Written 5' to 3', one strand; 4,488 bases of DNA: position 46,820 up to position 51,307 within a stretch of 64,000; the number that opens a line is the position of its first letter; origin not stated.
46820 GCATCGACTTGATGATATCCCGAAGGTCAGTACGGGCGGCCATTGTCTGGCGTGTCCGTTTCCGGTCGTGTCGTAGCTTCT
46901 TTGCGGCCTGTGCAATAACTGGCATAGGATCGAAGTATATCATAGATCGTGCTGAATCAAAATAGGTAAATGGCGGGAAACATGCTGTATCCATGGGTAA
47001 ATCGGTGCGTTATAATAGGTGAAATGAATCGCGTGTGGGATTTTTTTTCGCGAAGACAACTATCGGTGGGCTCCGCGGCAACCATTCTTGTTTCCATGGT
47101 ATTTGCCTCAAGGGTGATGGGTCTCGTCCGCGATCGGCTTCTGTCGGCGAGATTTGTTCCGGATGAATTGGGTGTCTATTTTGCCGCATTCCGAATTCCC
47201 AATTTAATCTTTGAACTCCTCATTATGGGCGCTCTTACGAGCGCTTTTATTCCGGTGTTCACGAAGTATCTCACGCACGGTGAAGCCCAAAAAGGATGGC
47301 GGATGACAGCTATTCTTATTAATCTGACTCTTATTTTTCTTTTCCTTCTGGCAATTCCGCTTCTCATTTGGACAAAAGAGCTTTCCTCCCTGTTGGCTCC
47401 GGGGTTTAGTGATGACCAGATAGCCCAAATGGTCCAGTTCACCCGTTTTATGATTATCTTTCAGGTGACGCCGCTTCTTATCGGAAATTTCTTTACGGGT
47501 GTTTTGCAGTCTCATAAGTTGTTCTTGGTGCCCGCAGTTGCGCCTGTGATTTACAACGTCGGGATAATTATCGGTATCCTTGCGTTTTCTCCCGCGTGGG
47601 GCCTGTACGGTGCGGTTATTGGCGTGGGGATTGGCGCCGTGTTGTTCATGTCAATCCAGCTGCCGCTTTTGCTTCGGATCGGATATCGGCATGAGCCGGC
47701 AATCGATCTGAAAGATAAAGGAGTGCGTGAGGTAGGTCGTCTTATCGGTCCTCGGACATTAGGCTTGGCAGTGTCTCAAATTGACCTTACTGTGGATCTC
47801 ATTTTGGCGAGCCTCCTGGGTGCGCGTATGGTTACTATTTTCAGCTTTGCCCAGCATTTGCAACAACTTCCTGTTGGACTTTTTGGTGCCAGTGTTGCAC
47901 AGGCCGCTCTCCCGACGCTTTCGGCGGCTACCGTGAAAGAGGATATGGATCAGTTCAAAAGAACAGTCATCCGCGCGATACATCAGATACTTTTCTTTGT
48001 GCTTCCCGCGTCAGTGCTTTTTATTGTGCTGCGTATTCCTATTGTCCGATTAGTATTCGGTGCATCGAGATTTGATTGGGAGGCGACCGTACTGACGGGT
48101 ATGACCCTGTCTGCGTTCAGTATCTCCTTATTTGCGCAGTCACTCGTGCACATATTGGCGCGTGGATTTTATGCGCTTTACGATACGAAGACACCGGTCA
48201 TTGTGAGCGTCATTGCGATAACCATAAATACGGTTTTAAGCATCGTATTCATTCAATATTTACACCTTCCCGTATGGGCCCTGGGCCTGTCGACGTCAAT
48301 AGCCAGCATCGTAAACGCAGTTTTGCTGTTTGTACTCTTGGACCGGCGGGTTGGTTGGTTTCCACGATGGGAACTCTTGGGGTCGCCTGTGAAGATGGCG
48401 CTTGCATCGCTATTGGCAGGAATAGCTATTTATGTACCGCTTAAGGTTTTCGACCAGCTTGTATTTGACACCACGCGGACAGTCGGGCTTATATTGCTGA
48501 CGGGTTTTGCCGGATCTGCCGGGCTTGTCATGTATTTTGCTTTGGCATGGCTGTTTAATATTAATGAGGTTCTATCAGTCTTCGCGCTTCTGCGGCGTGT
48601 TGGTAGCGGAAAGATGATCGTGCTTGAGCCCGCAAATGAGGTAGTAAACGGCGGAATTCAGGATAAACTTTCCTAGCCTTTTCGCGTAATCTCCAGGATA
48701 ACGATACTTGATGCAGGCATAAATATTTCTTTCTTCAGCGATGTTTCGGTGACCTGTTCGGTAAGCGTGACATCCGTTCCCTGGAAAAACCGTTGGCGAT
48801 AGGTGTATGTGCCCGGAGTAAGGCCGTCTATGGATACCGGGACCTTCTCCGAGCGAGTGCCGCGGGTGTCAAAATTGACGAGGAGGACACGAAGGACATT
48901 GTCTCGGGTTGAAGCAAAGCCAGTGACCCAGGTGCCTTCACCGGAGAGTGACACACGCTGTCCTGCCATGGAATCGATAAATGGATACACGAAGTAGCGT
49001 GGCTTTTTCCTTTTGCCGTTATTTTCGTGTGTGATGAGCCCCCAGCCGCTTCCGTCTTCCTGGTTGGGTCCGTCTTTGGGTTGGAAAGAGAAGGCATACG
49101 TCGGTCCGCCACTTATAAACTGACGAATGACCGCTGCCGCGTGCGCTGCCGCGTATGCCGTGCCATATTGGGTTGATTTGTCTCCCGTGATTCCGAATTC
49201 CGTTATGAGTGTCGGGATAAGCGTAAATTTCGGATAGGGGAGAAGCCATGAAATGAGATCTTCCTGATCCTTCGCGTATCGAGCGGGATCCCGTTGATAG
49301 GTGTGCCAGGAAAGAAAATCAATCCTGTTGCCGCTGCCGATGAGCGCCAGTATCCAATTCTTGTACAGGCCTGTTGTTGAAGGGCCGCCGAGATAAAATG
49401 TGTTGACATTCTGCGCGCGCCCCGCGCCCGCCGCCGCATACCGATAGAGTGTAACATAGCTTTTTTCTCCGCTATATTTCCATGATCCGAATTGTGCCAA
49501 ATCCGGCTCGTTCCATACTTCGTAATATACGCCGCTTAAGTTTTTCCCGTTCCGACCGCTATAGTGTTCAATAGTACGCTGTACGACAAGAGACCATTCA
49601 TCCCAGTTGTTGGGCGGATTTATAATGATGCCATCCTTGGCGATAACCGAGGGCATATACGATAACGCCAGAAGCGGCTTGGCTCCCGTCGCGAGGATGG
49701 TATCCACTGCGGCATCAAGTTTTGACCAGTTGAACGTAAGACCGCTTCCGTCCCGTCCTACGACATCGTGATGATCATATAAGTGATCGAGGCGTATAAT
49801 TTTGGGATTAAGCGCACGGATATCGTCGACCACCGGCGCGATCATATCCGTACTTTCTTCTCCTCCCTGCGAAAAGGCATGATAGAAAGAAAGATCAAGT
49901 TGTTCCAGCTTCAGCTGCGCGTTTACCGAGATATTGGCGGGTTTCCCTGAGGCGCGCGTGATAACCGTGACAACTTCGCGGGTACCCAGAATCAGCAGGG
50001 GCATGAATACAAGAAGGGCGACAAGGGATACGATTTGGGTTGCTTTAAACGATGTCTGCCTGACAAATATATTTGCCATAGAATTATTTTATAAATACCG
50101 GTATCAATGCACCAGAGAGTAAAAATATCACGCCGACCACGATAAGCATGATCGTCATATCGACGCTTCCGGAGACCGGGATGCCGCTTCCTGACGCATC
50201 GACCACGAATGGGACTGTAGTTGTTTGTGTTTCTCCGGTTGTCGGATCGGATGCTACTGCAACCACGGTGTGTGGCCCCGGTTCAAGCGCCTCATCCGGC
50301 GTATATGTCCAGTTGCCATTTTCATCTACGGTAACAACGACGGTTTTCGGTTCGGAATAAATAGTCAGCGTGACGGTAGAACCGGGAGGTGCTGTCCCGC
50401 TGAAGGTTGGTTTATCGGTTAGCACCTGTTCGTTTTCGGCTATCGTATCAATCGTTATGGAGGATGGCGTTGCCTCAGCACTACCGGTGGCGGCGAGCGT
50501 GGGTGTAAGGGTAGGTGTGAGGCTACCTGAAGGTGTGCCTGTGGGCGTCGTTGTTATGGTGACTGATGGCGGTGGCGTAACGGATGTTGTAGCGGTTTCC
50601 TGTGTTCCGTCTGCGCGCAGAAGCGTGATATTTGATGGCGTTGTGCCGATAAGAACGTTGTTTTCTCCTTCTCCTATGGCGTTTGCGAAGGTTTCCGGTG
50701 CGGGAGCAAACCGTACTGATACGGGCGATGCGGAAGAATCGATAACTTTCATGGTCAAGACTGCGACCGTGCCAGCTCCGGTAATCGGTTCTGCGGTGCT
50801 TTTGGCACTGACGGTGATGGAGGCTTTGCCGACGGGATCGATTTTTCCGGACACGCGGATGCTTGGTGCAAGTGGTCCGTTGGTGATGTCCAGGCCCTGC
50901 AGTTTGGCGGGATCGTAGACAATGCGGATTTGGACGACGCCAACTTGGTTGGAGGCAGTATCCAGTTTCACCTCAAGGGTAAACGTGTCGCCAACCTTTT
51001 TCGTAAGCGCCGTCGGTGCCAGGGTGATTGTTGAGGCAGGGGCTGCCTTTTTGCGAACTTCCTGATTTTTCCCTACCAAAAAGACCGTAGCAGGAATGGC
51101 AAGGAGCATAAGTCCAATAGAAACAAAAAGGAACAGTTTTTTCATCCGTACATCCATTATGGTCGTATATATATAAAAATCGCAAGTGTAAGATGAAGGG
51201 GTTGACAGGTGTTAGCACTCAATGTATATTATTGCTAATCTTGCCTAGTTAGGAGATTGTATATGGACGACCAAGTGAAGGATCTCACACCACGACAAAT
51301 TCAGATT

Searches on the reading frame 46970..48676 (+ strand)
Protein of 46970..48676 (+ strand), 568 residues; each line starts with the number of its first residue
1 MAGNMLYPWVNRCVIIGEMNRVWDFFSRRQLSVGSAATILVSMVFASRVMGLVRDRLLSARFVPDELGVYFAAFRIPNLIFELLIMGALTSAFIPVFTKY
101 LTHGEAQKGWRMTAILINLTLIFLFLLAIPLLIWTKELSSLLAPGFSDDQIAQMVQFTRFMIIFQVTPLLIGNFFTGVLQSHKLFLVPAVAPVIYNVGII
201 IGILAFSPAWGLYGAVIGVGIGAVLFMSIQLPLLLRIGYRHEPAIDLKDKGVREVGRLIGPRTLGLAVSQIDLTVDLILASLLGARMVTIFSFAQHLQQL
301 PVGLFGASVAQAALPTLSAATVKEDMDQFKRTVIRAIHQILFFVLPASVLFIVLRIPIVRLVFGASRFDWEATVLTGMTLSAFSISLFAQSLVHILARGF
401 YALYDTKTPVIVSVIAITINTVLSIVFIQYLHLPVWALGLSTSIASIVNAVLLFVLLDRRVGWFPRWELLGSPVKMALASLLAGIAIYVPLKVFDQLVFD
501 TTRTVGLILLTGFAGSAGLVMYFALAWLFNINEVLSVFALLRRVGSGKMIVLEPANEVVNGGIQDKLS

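Call 35: search_protein_families(library=pfam, proteins=[window:46970-48676:+], max_evalue=0.001)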
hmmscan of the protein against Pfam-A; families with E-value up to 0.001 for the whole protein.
window:46970-48676:+ (568 aa): 2 families
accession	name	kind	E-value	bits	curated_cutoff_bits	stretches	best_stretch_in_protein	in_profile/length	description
PF03023.19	MurJ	-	7.6e-84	282.3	27.4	1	69-494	13-436/451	Lipid II flippase MurJ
PF13440.11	Polysacc_synt_3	-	1.1e-14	54.9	23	1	126-365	56-286/293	Polysaccharide biosynthesis protein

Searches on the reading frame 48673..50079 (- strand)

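Call 35: search_protein_families(library=pfam, proteins=[window:48673-50079:-], max_evalue=0.001)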
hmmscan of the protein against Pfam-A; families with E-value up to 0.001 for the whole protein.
window:48673-50079:- (468 aa): 1 family
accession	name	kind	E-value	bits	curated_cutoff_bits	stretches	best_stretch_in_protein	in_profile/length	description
PF01229.23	Glyco_hydro_39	-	1.7e-20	73.8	26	1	95-266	51-231/472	Glycosyl hydrolases family 39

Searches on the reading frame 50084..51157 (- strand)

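Call 35: search_protein_families(library=pfam, proteins=[window:50084-51157:-], max_evalue=0.001)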
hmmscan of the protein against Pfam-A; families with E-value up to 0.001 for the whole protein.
window:50084-51157:- (357 aa): 4 families
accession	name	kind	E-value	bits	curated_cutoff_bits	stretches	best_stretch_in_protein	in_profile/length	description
PF00963.24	Cohesin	-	4.2e-12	46.9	24.1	1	48-143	5-106/139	Cohesin domain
PF19077.6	Big_13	-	5.1e-12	46.6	27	1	247-320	26-101/102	Bacterial Ig-like domain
PF17936.7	Big_6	-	0.00034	21.2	27.6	1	242-315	7-79/83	Bacterial Ig domain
PF17963.7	Big_9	-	0.00061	21.1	23.6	1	236-314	11-85/89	Bacterial Ig domain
